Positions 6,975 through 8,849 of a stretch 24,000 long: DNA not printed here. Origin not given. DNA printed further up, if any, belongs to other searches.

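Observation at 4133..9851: Partner-switching island with 4 STAS, 3 RsbW-like kinase and 1 PP2C modules but no SigB/SigF-type sigma gene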

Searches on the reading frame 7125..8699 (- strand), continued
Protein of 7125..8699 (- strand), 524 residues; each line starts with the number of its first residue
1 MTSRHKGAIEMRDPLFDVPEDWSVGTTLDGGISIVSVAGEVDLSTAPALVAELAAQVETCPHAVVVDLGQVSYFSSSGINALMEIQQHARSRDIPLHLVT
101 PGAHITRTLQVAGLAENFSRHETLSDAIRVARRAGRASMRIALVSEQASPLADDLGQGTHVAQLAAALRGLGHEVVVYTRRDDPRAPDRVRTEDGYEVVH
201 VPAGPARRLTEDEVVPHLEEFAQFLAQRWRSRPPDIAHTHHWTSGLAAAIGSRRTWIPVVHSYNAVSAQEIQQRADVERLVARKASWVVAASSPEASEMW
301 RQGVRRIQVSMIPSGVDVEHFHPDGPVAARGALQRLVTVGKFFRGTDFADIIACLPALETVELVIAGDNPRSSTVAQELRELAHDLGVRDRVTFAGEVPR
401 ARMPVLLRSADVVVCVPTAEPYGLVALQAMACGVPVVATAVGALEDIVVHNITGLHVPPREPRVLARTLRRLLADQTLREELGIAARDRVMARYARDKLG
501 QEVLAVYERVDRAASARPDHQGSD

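Call 19: search_protein_families(library=pfam, proteins=[L058:5207-5728:-, L058:6752-7120:+, L058:7984-9843:+, L063:7982-9838:+, L061:7432-10128:-, L048:8067-9905:-, L048:5026-5529:-, L077:8882-9730:-, L014:8981-9523:-, L017:12103-12897:-], max_evalue=0.001)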
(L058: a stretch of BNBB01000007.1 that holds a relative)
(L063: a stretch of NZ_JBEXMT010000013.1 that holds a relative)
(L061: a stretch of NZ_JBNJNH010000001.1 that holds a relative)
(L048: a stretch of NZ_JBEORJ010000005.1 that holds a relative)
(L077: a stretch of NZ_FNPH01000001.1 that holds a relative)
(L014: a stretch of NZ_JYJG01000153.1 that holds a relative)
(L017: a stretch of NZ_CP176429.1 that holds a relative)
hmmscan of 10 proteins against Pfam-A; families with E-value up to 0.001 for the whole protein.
L058:5207-5728:- (174 aa): 2 families
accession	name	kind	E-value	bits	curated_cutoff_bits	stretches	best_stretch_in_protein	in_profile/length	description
PF13581.12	HATPase_c_2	-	1.2e-17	64.5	27.4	1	60-172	8-127/127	Histidine kinase-like ATPase domain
PF02518.31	HATPase_c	-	0.00024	21.9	26.4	1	87-170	9-105/111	Histidine kinase-, DNA gyrase B-, and HSP90-like ATPase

L058:6752-7120:+ (123 aa): 2 families
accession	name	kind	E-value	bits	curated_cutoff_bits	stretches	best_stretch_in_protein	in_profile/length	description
PF01740.26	STAS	-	3.1e-13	49.9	22.6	1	20-118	7-106/106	STAS domain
PF13466.11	STAS_2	-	3.6e-10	40.3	29.2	1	26-105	1-79/80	STAS domain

L058:7984-9843:+ (620 aa): 5 families
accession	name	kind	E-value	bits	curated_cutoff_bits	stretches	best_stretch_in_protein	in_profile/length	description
PF07228.17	SpoIIE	-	1.8e-33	116.6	25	1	435-619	3-191/192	Stage II sporulation protein E (SpoIIE)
PF08448.16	PAS_4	-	2e-09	38.1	23.1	1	87-184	2-100/110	PAS fold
PF01590.32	GAF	-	1.7e-06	29.1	22.4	1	317-379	76-133/133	GAF domain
PF00989.32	PAS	-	3.3e-06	27.5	22.6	1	82-171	3-94/113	PAS fold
PF13185.12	GAF_2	-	0.00011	22.9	28.6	1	290-379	53-135/136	GAF domain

L063:7982-9838:+ (619 aa): 8 families
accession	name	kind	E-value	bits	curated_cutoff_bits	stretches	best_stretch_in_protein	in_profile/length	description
PF07228.17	SpoIIE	-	1.9e-30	106.7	25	1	434-618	3-191/192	Stage II sporulation protein E (SpoIIE)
PF08448.16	PAS_4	-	1.7e-11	44.7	23.1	1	88-187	2-102/110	PAS fold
PF13185.12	GAF_2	-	6.7e-10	39.7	28.6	1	273-379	36-135/136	GAF domain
PF01590.32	GAF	-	7.2e-09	36.7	22.4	1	291-378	52-132/133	GAF domain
PF00989.32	PAS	-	7.4e-09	36.1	22.6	1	84-178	4-100/113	PAS fold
PF13492.12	GAF_3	-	3.1e-06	28.1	27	1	291-380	52-128/129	GAF domain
PF13188.13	PAS_8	-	0.0002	21.6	21.8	1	82-133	2-54/65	PAS domain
PF24820.1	Diguanyl_cycl_sensor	-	0.00051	20.4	28.1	0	93-144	8-59/109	Diguanylate cyclase-like sensor domain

L061:7432-10128:- (899 aa): 2 families
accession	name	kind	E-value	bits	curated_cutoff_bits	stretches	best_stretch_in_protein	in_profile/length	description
PF07228.17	SpoIIE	-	1.3e-26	94.2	25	1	712-898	3-191/192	Stage II sporulation protein E (SpoIIE)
PF03861.19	ANTAR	-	1.7e-18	66.6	27.3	1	112-163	3-54/54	ANTAR domain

L048:8067-9905:- (613 aa): 3 families
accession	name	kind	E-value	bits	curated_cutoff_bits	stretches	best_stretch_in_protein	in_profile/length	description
PF13581.12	HATPase_c_2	-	1.1e-10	42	27.4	1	497-603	5-124/127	Histidine kinase-like ATPase domain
PF13466.11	STAS_2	-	5.8e-07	30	29.2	1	385-438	1-53/80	STAS domain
PF01740.26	STAS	-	0.00028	21.1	22.6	1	377-439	5-68/106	STAS domain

L048:5026-5529:- (168 aa): 2 families
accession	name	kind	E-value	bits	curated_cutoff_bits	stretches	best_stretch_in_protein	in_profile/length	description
PF13581.12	HATPase_c_2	-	5.7e-22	78.5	27.4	1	43-157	4-126/127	Histidine kinase-like ATPase domain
PF02518.31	HATPase_c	-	3.8e-10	40.6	26.4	1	70-157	5-106/111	Histidine kinase-, DNA gyrase B-, and HSP90-like ATPase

L077:8882-9730:- (283 aa): 3 families
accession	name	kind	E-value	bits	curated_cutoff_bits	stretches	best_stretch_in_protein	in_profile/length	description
PF13581.12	HATPase_c_2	-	4.3e-10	40.1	27.4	1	166-272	5-124/127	Histidine kinase-like ATPase domain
PF13466.11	STAS_2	-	0.00026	21.6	29.2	1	57-110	1-53/80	STAS domain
PF01740.26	STAS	-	0.00099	19.3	22.6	0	49-125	5-81/106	STAS domain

L014:8981-9523:- (181 aa): 1 family
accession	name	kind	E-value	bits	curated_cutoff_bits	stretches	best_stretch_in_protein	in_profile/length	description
PF13581.12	HATPase_c_2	-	9.2e-07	29.4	27.4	1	61-170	4-123/127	Histidine kinase-like ATPase domain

L017:12103-12897:- (265 aa): 1 family
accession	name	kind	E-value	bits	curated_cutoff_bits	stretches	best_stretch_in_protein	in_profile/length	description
PF01740.26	STAS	-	0.00068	19.8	22.6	0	26-128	4-106/106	STAS domain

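Call 21: search_protein_families(library=ncbifam, proteins=[window:7125-8669:-], max_evalue=0.001)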
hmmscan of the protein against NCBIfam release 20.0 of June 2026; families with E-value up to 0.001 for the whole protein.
window:7125-8669:- (514 aa): 40 families (the best 25 are shown)
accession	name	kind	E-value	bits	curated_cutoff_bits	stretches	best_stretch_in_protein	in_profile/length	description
TIGR03449.1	mycothiol_MshA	equivalog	4.2e-41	141.2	462.5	1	130-499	1-402/406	D-inositol-3-phosphate glycosyltransferase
NF041876.1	EPS_EpsE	equivalog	1.1e-33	117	400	1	212-487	102-383/389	exopolysaccharide biosynthesis GT4 family glycosyltransferase EpsE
TIGR02149.1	glgA_Coryne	subfamily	2.7e-27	95.9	302.4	1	146-500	17-390/391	glycogen synthase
TIGR03088.1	stp2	hypoth_equivalog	2.7e-26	92.5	409.05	1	293-499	156-372/374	TIGR03088 family PEP-CTERM/XrtA system glycosyltransferase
TIGR04047.1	MSMEG_0565_glyc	hypoth_equivalog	4e-26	92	259.85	1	146-498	13-372/373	MSMEG_0565 family glycosyltransferase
TIGR03999.1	thiol_BshA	equivalog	4.4e-23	81.8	273.7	1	274-500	144-373/375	N-acetyl-alpha-D-glucosaminyl L-malate synthase BshA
NF053787.1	GlcN_PG_synth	equivalog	1.1e-22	80.4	480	1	266-500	136-359/361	N-acetylglucosaminyl phosphatidylglycerol synthase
NF041010.1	glycosy_Agl16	equivalog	1.4e-21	76.7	575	1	146-499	16-350/352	glycosylation protein Agl16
TIGR02472.1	sucr_P_syn_N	equivalog_domain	1.5e-18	66.9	576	2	399-481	340-422/439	sucrose-phosphate synthase, putative, glycosyltransferase domain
TIGR04063.1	stp3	hypoth_equivalog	1.6e-18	66.8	442.05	1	158-499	27-394/397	TIGR04063 family PEP-CTERM/XrtA system glycosyltransferase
NF038229.1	Glyco4_Geo_Pelo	equivalog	7.8e-17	61.3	400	1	212-500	44-336/338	GPMC system family 4 glycosyltransferase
TIGR00377.1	ant_ant_sig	superfamily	1.6e-15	56.9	53.45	1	19-114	10-106/108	anti-sigma factor antagonist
NF038255.1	exopoly_VpsD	equivalog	1.3e-13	50.6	300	1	219-436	97-319/381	VpsD family glycosyltransferase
NF038295.1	EPS_HpsP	equivalog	7.7e-13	48.2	550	1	183-500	60-387/388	hormogonium polysaccharide biosynthesis glycosyltransferase HpsP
TIGR03087.1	stp1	hypoth_equivalog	1e-12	47.9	316.65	1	256-488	154-385/397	TIGR03087 family PEP-CTERM/XrtA system glycosyltransferase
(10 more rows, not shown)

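Call 27: search_protein_families(library=pfam, proteins=[L010:17721-18392:-, L059:13238-14098:+, L055:14119-15252:-, L072:14699-15763:+, L082:9449-9907:-, L081:3079-3603:-, L041:16954-17430:-, L082:11848-13404:+, L018:160-1191:+, L065:11544-12113:-], max_evalue=0.0001)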
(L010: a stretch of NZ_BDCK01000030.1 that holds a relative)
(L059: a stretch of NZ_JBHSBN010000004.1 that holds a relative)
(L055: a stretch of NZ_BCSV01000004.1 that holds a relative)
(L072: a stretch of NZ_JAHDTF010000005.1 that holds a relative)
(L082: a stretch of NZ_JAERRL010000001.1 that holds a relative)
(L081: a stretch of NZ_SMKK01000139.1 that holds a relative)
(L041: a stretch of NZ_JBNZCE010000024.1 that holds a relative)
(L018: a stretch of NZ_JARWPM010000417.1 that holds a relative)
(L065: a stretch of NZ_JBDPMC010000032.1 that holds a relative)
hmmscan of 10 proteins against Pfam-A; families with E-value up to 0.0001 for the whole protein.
L010:17721-18392:- (224 aa): 0 families

L059:13238-14098:+ (287 aa): 4 families
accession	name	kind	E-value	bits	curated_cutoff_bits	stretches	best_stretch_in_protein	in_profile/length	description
PF00106.31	adh_short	-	9.7e-38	130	26.6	1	66-242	3-193/195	short chain dehydrogenase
PF13561.12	adh_short_C2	-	4.7e-30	105.3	27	1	76-266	9-218/236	Enoyl-(Acyl carrier protein) reductase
PF08659.16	KR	-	1.4e-08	35.3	22.6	1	67-203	4-153/180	KR domain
PF01370.27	Epimerase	-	1.6e-05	24.9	20.9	1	66-161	1-97/240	NAD dependent epimerase/dehydratase family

L055:14119-15252:- (378 aa): 1 family
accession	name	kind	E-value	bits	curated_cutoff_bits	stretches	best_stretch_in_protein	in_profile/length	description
PF01075.23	Glyco_transf_9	-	3.6e-27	95.7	22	1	103-302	12-212/247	Glycosyltransferase family 9 (heptosyltransferase)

L072:14699-15763:+ (355 aa): 6 families
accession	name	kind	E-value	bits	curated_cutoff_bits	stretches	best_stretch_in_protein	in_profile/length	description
PF01370.27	Epimerase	-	1.4e-51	175.7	20.9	1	41-276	1-240/240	NAD dependent epimerase/dehydratase family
PF16363.11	GDP_Man_Dehyd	-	1.4e-46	160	27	1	43-339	2-332/332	GDP-mannose 4,6 dehydratase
PF01073.25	3Beta_HSD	-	2.3e-11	43.7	22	1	42-256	1-220/280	3-beta hydroxysteroid dehydrogenase/isomerase family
PF04321.23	RmlD_sub_bind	-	9.9e-09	35.1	27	1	40-316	2-254/287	RmlD substrate binding domain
PF02719.21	Polysacc_synt_2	-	4.1e-08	33.2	20.2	0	177-295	132-248/293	Polysaccharide biosynthesis protein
PF07993.18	NAD_binding_4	-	7.7e-08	32.2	20.1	0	104-215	88-209/258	Male sterility protein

L082:9449-9907:- (153 aa): 0 families

L081:3079-3603:- (175 aa): 0 families

L041:16954-17430:- (159 aa): 0 families

L082:11848-13404:+ (519 aa): 2 families
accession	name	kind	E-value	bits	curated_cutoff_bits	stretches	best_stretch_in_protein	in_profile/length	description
PF01467.32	CTP_transf_like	-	1.7e-19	70.8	21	1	388-495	2-110/133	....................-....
PF00294.29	PfkB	-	7.5e-13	48.9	25.8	1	200-348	161-298/302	pfkB family carbohydrate kinase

L018:160-1191:+ (344 aa): 2 families
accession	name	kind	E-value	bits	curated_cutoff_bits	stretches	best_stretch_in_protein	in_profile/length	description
PF00534.26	Glycos_transf_1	-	8e-08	32.5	26.4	1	230-320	78-171/172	Glycosyl transferases group 1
PF13692.12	Glyco_trans_1_4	-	1.9e-07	31.9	27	1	233-306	67-141/142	Glycosyl transferases group 1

L065:11544-12113:- (190 aa): 0 families

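Call 31: search_protein_families(library=pfam, proteins=[L058:3817-5169:-, L058:5785-6663:-, L058:7123-7887:-, L058:11249-12382:-, L058:12353-13111:+, L058:13182-14282:-, L058:14318-15268:+, L058:2684-3514:+, L058:15324-15731:-, L058:15750-16118:-], max_evalue=0.0001)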
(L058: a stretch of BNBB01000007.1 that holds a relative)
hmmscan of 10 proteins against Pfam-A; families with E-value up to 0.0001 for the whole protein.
L058:3817-5169:- (451 aa): 4 families
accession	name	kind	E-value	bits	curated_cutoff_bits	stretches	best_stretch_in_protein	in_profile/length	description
PF07992.20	Pyr_redox_2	-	2.6e-41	142.4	26.1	1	9-331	2-289/291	Pyridine nucleotide-disulphide oxidoreductase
PF00070.33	Pyr_redox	-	2.4e-11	44.4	22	1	169-248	3-68/82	Pyridine nucleotide-disulphide oxidoreductase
PF22366.1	NDH2_C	-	2.5e-05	24.8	27.7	1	356-416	1-62/62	NDH2 C-terminal domain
PF01266.30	DAO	-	5.7e-05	23.2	27.9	0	9-43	1-31/353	FAD dependent oxidoreductase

L058:5785-6663:- (293 aa): 4 families
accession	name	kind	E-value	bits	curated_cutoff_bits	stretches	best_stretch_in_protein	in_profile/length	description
PF04545.22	Sigma70_r4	-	6.2e-19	67.7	24.1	1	239-286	2-49/50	Sigma-70, region 4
PF04542.20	Sigma70_r2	-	2.7e-17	62.8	24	1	72-141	1-70/71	Sigma-70 region 2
PF04539.22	Sigma70_r3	-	8.4e-16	58.3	25.3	1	151-223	1-70/78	Sigma-70 region 3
PF08281.18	Sigma70_r4_2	-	5.6e-09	36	25.7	1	238-280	7-49/54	Sigma-70, region 4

L058:7123-7887:- (255 aa): 3 families
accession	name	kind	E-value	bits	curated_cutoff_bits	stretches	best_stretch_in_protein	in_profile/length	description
PF03861.19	ANTAR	-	2e-19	69.5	27.3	1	183-236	1-54/54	ANTAR domain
PF13185.12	GAF_2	-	5.6e-10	40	28.6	1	33-169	3-135/136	GAF domain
PF01590.32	GAF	-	1.5e-06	29.2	22.4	1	77-169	44-133/133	GAF domain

L058:11249-12382:- (378 aa): 0 families

L058:12353-13111:+ (253 aa): 2 families
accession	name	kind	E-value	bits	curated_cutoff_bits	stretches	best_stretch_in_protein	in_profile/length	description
PF00722.28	Glyco_hydro_16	-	4.5e-10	39.7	22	1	96-207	30-140/175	Glycosyl hydrolases family 16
PF06439.18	3keto-disac_hyd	-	1.2e-06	29.1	26.8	1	48-219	5-174/187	3-keto-disaccharide hydrolase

L058:13182-14282:- (367 aa): 3 families
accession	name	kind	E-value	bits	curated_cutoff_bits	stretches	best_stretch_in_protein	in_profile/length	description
PF13556.12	HTH_30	-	1.6e-19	69.8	27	1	305-363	1-59/59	PucR C-terminal helix-turn-helix domain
PF02954.25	HTH_8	-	1.9e-06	27.9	22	1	313-339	14-41/42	Bacterial regulatory protein, Fis family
PF17853.6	GGDEF_2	-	1.2e-05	25.9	24.5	1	188-259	40-116/116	GGDEF-like domain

L058:14318-15268:+ (317 aa): 1 family
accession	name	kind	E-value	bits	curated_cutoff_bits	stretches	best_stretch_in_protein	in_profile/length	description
PF01619.24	Pro_dh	-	1.1e-33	117.5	27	1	52-309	3-275/278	Proline dehydrogenase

L058:2684-3514:+ (277 aa): 0 families

L058:15324-15731:- (136 aa): 0 families

L058:15750-16118:- (123 aa): 0 families

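Call 32: search_protein_families(library=pfam, proteins=[L048:5478-6896:-, L048:7031-7402:-, L048:7406-7981:-, L048:11276-11590:+, L048:11624-12040:+, L048:12240-13064:-, L048:13087-14229:-, L048:14219-16393:-, L048:3732-5003:+, L048:2485-4086:-], max_evalue=0.0001)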
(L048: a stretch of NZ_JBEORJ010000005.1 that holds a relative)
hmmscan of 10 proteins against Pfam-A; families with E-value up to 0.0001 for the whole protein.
L048:5478-6896:- (473 aa): 0 families

L048:7031-7402:- (124 aa): 0 families

L048:7406-7981:- (192 aa): 1 family
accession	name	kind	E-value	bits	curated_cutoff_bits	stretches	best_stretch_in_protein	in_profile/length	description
PF18970.5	DUF5709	-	1e-13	51.9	27.5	1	141-186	2-47/49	Family of unknown function (DUF5709)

L048:11276-11590:+ (105 aa): 0 families

L048:11624-12040:+ (139 aa): 0 families

L048:12240-13064:- (275 aa): 1 family
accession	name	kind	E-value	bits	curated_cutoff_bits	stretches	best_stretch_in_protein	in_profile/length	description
PF00459.30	Inositol_P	-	7.6e-49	167.1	27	1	15-268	10-265/271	Inositol monophosphatase family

L048:13087-14229:- (381 aa): 3 families
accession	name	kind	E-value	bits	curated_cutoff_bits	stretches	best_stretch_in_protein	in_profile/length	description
PF03193.22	RsgA_GTPase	-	1.3e-41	142.7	30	1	115-295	1-173/174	RsgA GTPase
PF01926.29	MMR_HSR1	-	7.5e-05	23.3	21.9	0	226-291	3-58/113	50S ribosome-binding GTPase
PF13191.12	AAA_16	-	8.4e-05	23.6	32.6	0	214-262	14-63/167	AAA ATPase domain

L048:14219-16393:- (725 aa): 1 family
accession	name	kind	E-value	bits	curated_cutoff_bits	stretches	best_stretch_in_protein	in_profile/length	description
PF00275.25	EPSP_synthase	-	3.5e-100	336.1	22.8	1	310-714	3-414/417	EPSP synthase (3-phosphoshikimate 1-carboxyvinyltransferase)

L048:3732-5003:+ (424 aa): 3 families
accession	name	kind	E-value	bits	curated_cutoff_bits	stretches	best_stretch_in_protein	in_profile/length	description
PF13793.12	Pribosyltran_N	-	2.3e-45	153.7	25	1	117-232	2-117/117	N-terminal domain of ribose phosphate pyrophosphokinase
PF14572.12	Pribosyl_synth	-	4.7e-19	69.5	27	1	316-423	76-183/184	Phosphoribosyl synthetase-associated domain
PF00156.33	Pribosyltran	-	3.9e-09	36.4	26.3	1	261-360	16-124/158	Phosphoribosyl transferase domain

L048:2485-4086:- (534 aa): 3 families
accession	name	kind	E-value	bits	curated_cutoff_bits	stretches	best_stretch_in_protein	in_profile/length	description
PF00370.27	FGGY_N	-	1.7e-76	257.5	28.8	1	45-287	1-245/245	FGGY family of carbohydrate kinases, N-terminal domain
PF02782.22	FGGY_C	-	3.3e-48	164.5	27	1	296-486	1-197/198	FGGY family of carbohydrate kinases, C-terminal domain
PF01869.26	BcrAD_BadFG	-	4.8e-05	23.4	31.5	1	49-118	3-66/271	BadF/BadG/BcrA/BcrD ATPase family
